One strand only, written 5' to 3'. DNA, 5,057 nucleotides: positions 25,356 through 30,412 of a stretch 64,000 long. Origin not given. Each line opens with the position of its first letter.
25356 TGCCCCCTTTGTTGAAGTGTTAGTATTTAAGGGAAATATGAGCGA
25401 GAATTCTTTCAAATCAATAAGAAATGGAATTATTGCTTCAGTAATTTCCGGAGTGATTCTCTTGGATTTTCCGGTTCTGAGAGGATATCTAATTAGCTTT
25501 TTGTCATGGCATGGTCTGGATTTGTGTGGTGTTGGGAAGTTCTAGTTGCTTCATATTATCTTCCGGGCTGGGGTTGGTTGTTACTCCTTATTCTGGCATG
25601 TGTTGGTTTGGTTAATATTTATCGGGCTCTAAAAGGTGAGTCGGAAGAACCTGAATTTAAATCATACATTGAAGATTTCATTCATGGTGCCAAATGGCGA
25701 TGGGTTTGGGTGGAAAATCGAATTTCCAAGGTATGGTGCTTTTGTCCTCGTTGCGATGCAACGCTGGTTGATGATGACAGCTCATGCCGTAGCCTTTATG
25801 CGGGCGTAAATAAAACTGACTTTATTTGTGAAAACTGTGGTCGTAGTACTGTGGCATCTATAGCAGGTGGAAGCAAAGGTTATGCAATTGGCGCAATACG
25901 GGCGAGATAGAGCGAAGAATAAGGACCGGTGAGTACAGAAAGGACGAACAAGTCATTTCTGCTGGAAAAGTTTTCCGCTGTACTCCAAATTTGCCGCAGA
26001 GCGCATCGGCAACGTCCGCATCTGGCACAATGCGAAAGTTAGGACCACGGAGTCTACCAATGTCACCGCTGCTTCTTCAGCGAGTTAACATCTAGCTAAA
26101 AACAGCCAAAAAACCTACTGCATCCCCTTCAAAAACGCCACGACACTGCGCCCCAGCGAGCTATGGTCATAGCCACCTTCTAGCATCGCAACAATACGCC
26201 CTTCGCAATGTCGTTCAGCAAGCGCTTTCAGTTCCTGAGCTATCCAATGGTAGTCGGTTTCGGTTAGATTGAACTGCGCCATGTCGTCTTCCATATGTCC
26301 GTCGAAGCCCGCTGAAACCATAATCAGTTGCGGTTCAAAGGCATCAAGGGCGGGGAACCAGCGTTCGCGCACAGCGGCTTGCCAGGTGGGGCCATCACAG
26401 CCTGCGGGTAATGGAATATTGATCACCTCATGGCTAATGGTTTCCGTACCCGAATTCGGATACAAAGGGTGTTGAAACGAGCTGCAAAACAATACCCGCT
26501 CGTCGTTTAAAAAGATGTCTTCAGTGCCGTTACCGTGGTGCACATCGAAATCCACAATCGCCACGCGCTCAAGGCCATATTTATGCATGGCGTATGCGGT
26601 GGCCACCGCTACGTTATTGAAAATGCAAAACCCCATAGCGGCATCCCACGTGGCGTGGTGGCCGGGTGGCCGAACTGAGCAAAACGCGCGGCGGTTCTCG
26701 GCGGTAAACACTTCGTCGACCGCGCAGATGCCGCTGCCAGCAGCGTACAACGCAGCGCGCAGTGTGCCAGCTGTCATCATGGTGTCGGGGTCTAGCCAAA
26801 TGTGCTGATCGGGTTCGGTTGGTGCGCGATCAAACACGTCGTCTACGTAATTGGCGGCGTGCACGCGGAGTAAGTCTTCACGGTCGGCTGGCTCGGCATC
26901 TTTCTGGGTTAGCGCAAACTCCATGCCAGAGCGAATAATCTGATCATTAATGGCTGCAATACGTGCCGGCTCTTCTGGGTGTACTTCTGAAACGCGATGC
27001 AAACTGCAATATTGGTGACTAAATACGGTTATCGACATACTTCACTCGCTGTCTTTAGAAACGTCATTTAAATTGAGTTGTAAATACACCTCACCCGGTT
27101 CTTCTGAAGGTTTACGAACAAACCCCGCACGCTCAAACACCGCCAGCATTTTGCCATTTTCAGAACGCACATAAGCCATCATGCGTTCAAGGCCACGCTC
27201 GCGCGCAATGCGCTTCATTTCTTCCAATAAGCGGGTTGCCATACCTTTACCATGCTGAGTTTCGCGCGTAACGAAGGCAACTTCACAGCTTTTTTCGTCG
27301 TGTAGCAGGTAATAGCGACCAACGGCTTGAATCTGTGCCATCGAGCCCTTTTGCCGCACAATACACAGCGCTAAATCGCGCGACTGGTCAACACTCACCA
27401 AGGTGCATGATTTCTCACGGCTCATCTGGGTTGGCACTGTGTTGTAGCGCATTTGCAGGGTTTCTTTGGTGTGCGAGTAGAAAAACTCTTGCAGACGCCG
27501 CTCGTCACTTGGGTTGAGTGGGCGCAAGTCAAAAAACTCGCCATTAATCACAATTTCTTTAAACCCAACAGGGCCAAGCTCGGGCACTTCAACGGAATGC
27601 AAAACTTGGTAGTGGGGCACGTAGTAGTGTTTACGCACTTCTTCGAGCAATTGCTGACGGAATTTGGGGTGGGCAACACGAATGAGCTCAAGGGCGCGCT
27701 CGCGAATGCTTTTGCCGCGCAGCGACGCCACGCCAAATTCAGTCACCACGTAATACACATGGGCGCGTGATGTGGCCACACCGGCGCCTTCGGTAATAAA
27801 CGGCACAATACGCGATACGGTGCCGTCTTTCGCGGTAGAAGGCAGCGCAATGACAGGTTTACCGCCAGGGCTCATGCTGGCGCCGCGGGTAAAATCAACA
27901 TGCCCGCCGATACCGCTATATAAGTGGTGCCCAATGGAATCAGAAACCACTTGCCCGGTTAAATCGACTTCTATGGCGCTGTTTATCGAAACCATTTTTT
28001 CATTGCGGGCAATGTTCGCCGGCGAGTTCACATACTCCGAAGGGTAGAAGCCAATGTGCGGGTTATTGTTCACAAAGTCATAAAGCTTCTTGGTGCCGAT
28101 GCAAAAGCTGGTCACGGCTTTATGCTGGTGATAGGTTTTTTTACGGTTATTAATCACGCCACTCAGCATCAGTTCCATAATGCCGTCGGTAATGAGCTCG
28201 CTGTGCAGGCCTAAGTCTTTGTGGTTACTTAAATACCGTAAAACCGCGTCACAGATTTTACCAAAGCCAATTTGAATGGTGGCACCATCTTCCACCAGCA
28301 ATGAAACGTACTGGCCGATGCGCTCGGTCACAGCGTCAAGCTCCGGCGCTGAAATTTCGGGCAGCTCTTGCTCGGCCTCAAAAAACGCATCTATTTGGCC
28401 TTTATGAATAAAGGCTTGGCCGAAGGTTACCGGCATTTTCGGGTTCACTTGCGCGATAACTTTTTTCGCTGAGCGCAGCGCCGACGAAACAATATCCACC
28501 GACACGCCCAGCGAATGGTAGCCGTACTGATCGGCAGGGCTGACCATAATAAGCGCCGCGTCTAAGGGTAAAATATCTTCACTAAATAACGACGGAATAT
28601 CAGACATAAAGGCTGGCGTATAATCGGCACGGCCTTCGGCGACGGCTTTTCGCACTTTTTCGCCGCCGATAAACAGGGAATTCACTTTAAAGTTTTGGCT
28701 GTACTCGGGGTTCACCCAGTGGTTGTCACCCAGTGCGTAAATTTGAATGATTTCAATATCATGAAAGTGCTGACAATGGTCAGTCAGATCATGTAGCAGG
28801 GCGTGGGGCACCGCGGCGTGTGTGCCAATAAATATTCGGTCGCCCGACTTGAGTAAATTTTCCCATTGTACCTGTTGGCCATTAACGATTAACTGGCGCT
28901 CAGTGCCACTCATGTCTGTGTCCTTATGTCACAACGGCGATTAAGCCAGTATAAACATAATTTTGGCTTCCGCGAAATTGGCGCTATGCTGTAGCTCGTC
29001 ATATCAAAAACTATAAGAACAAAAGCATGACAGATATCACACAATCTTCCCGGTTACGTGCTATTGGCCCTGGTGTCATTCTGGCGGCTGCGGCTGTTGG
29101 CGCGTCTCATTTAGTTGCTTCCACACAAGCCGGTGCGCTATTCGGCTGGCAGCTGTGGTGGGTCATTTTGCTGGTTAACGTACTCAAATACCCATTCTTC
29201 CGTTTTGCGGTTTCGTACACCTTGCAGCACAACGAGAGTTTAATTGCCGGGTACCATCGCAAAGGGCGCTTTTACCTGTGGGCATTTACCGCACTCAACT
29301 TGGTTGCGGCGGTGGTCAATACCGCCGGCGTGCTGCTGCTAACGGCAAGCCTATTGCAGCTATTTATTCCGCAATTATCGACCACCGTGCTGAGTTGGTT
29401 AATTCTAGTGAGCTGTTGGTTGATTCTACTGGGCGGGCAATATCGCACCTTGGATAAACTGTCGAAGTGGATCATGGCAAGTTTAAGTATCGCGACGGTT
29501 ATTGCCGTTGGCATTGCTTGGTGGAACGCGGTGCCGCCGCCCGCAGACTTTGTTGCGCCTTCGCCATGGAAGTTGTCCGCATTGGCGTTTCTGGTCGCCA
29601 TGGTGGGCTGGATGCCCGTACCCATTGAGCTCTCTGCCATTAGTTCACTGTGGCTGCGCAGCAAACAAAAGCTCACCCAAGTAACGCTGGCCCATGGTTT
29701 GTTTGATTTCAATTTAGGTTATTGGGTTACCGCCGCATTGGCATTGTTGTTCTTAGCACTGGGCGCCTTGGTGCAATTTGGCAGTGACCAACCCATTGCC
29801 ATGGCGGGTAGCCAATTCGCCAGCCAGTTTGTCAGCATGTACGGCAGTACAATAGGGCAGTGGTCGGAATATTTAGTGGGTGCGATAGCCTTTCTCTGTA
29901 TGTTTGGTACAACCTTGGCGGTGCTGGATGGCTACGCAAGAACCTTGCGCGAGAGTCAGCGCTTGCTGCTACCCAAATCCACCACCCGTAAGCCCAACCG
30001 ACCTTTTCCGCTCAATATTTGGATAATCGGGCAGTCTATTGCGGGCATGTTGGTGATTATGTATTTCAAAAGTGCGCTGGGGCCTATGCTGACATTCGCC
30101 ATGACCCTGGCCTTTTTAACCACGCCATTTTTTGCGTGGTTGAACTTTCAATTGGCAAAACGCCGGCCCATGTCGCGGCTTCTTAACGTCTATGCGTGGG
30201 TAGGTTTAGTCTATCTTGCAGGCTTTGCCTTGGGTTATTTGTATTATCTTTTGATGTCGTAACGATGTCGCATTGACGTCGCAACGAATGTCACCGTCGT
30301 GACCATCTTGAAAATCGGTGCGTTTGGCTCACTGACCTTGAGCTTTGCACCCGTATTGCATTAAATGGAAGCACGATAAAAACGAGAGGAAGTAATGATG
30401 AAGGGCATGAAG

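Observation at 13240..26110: About 12.9-kb integrase-less, AT-rich defence-type island wedged between gcvP and the HDAC gene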

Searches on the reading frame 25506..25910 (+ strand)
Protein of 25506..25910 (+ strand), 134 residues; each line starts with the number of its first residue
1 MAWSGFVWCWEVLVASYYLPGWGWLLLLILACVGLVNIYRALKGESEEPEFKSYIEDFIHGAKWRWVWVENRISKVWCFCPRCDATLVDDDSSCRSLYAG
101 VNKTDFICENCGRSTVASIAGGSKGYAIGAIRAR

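Call 6: search_protein_families(library=pfam, max_evalue=0.05, proteins=[window:25506-25910:+])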
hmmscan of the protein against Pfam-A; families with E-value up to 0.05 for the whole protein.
window:25506-25910:+ (134 aa): 1 family
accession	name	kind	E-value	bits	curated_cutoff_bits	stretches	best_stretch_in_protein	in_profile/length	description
PF13240.11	Zn_Ribbon_1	-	0.014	15.6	25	0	79-95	1-17/23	zinc-ribbon domain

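Call 7: search_protein_families(library=padloc, max_evalue=0.05, proteins=[window:25506-25910:+])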
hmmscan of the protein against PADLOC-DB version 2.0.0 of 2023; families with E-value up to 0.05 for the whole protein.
window:25506-25910:+ (134 aa): 0 families

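Call 12: search_protein_families(library=ncbifam, max_evalue=0.05, proteins=[window:25506-25910:+])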
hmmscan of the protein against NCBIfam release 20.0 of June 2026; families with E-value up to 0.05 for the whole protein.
window:25506-25910:+ (134 aa): 1 family
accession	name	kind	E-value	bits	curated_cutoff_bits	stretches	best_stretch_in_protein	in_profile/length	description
NF011481.0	PRK14890.1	equivalog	0.023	14.7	61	0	77-112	27-57/61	putative Zn-ribbon RNA-binding protein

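Call 13: search_protein_families(library=phrogs, max_evalue=0.01, proteins=[window:25506-25910:+])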
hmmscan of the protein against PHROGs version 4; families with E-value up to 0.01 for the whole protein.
window:25506-25910:+ (134 aa): 1 family
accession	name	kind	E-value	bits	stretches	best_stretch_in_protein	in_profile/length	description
phrog_4005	-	unknown function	5.5e-05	24.3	1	73-116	18-60/75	-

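Call 128: search_dna_similar(query=window:25506-25910:+, collection=plasmids, mode=protein, max_rows=10, max_evalue=0.001)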
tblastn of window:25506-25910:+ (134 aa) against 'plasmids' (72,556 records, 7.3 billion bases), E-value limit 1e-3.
Records with a match: 1; places in all: 1; records where one place covers at least 80% of the query: 1.
Best place of each record, by identity: <60% 1.
By first word of the organism name: Aliarcobacter 1.
By predicted mobility (MOB-suite, as given by PLSDB): non-mobilizable 1.
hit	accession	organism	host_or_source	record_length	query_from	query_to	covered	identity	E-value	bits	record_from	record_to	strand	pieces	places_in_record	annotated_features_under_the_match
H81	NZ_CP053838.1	Aliarcobacter faecis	Cell culture,Human septic tank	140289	3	130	96%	58.6%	6e-40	148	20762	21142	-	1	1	hypothetical protein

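Call 129: get_annotated_region(hit=H81, flank=5000)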
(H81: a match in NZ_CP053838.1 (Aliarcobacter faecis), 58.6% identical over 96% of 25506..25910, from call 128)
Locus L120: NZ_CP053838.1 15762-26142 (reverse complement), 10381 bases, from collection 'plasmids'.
description: Aliarcobacter faecis strain CCUG 66484 plasmid pAFAEC, complete sequence
organism: Aliarcobacter faecis (NCBI taxid 1564138)
taxonomy: Bacteria; Campylobacterota; Epsilonproteobacteria; Campylobacterales; Arcobacteraceae; Aliarcobacter; Aliarcobacter faecis
host: -; source: Cell culture,Human septic tank; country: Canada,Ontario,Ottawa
typing (MOB-suite, as given by PLSDB): non-mobilizable
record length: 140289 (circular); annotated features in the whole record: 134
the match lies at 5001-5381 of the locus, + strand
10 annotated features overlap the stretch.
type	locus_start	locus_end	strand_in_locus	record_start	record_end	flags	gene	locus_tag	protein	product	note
CDS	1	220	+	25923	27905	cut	-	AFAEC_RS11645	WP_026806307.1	DUF262 domain-containing protein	-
CDS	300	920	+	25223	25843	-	-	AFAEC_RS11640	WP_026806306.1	hypothetical protein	-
CDS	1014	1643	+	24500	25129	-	-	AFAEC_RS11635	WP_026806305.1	hypothetical protein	-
CDS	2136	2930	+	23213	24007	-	-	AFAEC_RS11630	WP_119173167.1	hypothetical protein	-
CDS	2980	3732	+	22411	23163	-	-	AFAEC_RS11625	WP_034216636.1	DUF2971 domain-containing protein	-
CDS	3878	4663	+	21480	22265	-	-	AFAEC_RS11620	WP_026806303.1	DUF2971 domain-containing protein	-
CDS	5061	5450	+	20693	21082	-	-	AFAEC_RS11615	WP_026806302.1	hypothetical protein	-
CDS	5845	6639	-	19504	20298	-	-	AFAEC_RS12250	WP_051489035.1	hypothetical protein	-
CDS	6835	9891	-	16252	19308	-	-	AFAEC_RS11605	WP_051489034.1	Tn3 family transposase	-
CDS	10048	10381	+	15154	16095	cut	-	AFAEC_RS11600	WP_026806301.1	metal ABC transporter substrate-binding protein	-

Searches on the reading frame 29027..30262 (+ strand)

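Call 6: search_protein_families(library=pfam, max_evalue=0.05, proteins=[window:29027-30262:+])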
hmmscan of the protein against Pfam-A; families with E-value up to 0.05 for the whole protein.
window:29027-30262:+ (411 aa): 1 family
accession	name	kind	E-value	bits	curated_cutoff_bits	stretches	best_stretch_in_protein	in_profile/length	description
PF01566.24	Nramp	-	9.3e-07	28.6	29.8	1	31-372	3-339/357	Natural resistance-associated macrophage protein-like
